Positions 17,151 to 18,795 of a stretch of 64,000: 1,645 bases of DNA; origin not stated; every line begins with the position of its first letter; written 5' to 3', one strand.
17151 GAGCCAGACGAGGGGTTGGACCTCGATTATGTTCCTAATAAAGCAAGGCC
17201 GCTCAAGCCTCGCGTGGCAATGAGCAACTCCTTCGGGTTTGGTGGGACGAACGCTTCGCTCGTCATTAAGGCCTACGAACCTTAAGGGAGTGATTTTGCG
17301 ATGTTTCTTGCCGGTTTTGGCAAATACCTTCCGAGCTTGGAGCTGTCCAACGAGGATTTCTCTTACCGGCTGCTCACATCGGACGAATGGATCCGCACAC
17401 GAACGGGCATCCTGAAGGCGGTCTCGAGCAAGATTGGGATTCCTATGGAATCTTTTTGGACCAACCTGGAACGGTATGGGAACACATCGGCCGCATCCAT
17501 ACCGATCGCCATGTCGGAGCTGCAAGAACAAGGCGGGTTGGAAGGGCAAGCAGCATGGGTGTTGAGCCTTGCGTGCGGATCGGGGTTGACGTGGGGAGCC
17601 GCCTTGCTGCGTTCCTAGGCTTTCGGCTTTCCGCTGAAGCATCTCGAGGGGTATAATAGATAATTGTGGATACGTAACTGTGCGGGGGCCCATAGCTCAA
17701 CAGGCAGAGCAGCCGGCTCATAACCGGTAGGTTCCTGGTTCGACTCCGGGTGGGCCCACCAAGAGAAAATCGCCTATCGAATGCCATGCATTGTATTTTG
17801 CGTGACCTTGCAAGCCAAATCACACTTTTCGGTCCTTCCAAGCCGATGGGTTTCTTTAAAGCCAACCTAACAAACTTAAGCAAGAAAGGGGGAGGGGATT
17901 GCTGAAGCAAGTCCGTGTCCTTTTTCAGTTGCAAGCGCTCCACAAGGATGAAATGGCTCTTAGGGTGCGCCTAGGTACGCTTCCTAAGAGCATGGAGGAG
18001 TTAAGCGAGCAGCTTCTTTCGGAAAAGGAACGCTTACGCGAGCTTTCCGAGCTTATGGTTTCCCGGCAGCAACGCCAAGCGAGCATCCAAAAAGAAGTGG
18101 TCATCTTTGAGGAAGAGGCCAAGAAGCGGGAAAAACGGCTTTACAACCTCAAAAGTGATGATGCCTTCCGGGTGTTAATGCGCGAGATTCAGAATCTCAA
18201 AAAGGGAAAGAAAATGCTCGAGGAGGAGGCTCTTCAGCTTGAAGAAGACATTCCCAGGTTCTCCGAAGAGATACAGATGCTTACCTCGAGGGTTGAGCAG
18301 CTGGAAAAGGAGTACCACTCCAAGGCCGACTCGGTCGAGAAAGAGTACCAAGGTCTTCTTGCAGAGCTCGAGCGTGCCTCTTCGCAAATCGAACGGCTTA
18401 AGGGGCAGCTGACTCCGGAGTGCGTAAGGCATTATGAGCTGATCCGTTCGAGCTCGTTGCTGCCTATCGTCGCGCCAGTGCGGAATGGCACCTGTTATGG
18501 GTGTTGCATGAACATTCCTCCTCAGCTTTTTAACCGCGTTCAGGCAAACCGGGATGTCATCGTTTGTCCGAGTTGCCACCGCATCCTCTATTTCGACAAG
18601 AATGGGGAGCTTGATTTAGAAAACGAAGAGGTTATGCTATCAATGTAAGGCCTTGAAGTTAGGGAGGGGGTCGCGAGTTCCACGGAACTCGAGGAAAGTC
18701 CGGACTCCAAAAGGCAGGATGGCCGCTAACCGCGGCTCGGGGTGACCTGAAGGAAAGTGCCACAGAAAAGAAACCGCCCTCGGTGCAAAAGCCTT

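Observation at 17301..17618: fabH reduced to an in-frame 105-codon remnant directly downstream of fabF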

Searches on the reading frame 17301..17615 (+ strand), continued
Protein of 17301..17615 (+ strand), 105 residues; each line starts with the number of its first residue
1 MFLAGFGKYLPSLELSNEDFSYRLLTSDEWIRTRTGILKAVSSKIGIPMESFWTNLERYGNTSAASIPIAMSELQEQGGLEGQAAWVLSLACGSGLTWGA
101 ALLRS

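Call 42: find_encoding_contigs(protein=P0122, flank=2500, max_places=6)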
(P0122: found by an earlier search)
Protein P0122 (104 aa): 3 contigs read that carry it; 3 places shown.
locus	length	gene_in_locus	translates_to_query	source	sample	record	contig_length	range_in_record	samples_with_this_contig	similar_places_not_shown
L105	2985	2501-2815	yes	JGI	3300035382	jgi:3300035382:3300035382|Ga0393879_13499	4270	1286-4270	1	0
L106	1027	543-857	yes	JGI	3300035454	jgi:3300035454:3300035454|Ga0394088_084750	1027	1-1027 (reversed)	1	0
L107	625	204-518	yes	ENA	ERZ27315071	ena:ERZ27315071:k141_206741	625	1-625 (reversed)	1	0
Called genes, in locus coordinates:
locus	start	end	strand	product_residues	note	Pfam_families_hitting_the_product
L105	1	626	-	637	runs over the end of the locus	?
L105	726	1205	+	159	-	PF09990:DUF2231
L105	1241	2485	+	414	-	PF00109:ketoacyl-synt, PF02801:Ketoacyl-synt_C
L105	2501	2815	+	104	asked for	PF08541:ACP_syn_III_C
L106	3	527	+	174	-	?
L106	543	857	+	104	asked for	PF08541:ACP_syn_III_C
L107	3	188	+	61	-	?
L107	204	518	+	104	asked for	PF08541:ACP_syn_III_C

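Call 46: search_protein_families(library=ncbifam, proteins=[window:17301-17615:+, P0003], max_evalue=0.001)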
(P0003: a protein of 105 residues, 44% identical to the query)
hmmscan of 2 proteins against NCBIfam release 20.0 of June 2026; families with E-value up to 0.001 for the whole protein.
window:17301-17615:+ (105 aa): 7 families
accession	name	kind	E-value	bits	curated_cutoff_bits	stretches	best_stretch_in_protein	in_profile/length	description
NF006829.0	PRK09352.1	subfamily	2.2e-27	95.9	249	2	37-104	254-320/322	beta-ketoacyl-ACP synthase 3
TIGR00747.1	fabH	subfamily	5.7e-24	84.8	292.1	2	37-104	255-321/322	beta-ketoacyl-ACP synthase III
NF004623.0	PRK05963.1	equivalog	9.9e-13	48.1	437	1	37-104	261-327/328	beta-ketoacyl-ACP synthase III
NF005541.0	PRK07204.1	equivalog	1.5e-08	34.4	402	1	39-103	264-327/329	beta-ketoacyl-ACP synthase III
NF006720.0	PRK09258.1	equivalog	2.6e-06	27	285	1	39-97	273-330/338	3-oxoacyl-ACP synthase III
NF005293.2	PRK06816.1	subfamily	1.3e-05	24.4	450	1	42-81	314-353/378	StlD/DarB family beta-ketosynthase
NF053539.1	resorcinol_DarB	exception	4.5e-05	22.7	550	1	15-99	286-370/377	dialkylresorcinol biosynthesis protein DarB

P0003 (105 aa): 9 families
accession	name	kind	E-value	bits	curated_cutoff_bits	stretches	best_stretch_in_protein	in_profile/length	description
NF006829.0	PRK09352.1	subfamily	3.1e-36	125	249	2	45-103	263-321/322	beta-ketoacyl-ACP synthase 3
TIGR00747.1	fabH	subfamily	1.9e-32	112.7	292.1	2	46-102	265-321/322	beta-ketoacyl-ACP synthase III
NF004623.0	PRK05963.1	equivalog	1.6e-16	60.5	437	2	46-102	271-327/328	beta-ketoacyl-ACP synthase III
NF005541.0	PRK07204.1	equivalog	2.4e-16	60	402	2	46-101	272-327/329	beta-ketoacyl-ACP synthase III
NF006720.0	PRK09258.1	equivalog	9.1e-09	35.1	285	1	37-95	272-330/338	3-oxoacyl-ACP synthase III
NF005703.0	PRK07515.1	equivalog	5.3e-08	32.2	304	0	55-102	326-371/373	beta-ketoacyl-ACP synthase III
NF005308.0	PRK06840.1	equivalog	7.8e-08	31.7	315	1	55-103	287-335/339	3-oxoacyl-ACP synthase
NF005293.2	PRK06816.1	subfamily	2e-05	23.8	450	1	44-86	317-359/378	StlD/DarB family beta-ketosynthase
NF053539.1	resorcinol_DarB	exception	0.00022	20.4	550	0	42-87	314-359/377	dialkylresorcinol biosynthesis protein DarB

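Call 47: find_encoding_contigs(protein=P0003, flank=5000, max_places=4)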
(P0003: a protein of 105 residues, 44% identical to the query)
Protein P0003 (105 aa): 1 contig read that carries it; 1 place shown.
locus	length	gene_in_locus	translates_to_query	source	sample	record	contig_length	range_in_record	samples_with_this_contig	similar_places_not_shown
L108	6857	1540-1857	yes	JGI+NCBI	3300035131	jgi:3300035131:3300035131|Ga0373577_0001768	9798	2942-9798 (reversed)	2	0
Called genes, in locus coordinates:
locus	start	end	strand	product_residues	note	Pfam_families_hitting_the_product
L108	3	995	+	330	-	PF18335:SH3_13, PF01443:Viral_helicase1 (weak), PF13538:UvrD_C_2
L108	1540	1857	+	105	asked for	PF08541:ACP_syn_III_C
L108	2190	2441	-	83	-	-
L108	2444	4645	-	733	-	PF13549:ATP-grasp_5, PF02629:CoA_binding, PF13380:CoA_binding_2, PF13607:Succ_CoA_lig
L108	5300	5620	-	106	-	-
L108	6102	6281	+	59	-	-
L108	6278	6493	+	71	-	-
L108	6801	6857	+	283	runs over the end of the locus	PF12911:OppC_N, PF00528:BPD_transp_1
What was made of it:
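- Closest known: Other internally deleted FabH 'minis' in metagenomes. Different: The junctions, lineages and genomic contexts differ (call 47).
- The other minis have different junctions, share only 31-46% identity, and sit in unrelated contexts (L108: next to a RecD2-like helicase and an acyl-CoA synthetase; call 47).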

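Call 54: predict_structure(protein=window:17301-17615:+)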
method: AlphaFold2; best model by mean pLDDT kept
length: 105 residues; sequences in the alignment: 1
mean_pLDDT: 48.9   pTM: 0.35
mean pLDDT of the five models: 48.9, 46.0, 46.0, 45.1, 42.6
residues with pLDDT >= 90: 0; 70-90: 0; 50-70: 57; < 50: 48
segments of 3 or more residues with pLDDT < 50: 1-24, 62-68, 93-105
pLDDT, mean of each block of 10 residues (from residue 1): 37 46 50 59 58 54 47 54 52 43 30
secondary structure, 60 per line:
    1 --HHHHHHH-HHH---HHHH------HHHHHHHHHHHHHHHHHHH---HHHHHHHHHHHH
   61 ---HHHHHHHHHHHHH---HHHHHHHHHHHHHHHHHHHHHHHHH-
elements in order: H3-9 H17-20 H27-45 H49-60 H64-76 H80-104
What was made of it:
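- A single-sequence AlphaFold2 model is low confidence (pLDDT 48.9, call 54).
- Tried and rejected: A single-sequence AlphaFold2 model of the remnant gave pLDDT 48.9 and an all-helical guess (call 54).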

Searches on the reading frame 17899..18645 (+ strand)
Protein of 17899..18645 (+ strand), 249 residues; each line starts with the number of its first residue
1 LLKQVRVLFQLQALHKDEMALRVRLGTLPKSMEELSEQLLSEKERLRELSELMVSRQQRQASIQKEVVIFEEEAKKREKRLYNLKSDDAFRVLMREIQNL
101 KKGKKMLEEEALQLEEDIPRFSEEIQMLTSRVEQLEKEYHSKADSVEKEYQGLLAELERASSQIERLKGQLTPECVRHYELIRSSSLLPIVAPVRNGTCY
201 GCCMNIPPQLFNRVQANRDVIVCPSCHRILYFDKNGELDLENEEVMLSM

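Call 3: search_protein_families(library=pfam, proteins=[window:17899-18645:+], max_evalue=0.01)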
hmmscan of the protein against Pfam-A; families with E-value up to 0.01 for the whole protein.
window:17899-18645:+ (249 aa): 4 families
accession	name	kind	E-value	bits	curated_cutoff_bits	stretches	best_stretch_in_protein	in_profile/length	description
PF02591.20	Zn_ribbon_9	-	2e-13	50.6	29.1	1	198-230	1-33/33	C4-type zinc ribbon domain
PF25443.1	ANG-1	-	0.0018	18.9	28.5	1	105-172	10-77/105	ANG-1-like domain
PF24481.2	CT398_CC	-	0.002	18.4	27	1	12-185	2-178/180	CT398-like coiled coil hairpin domain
PF10211.14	Ax_dynein_light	-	0.0048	17.4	26.4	1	94-165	111-182/187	Axonemal dynein light chain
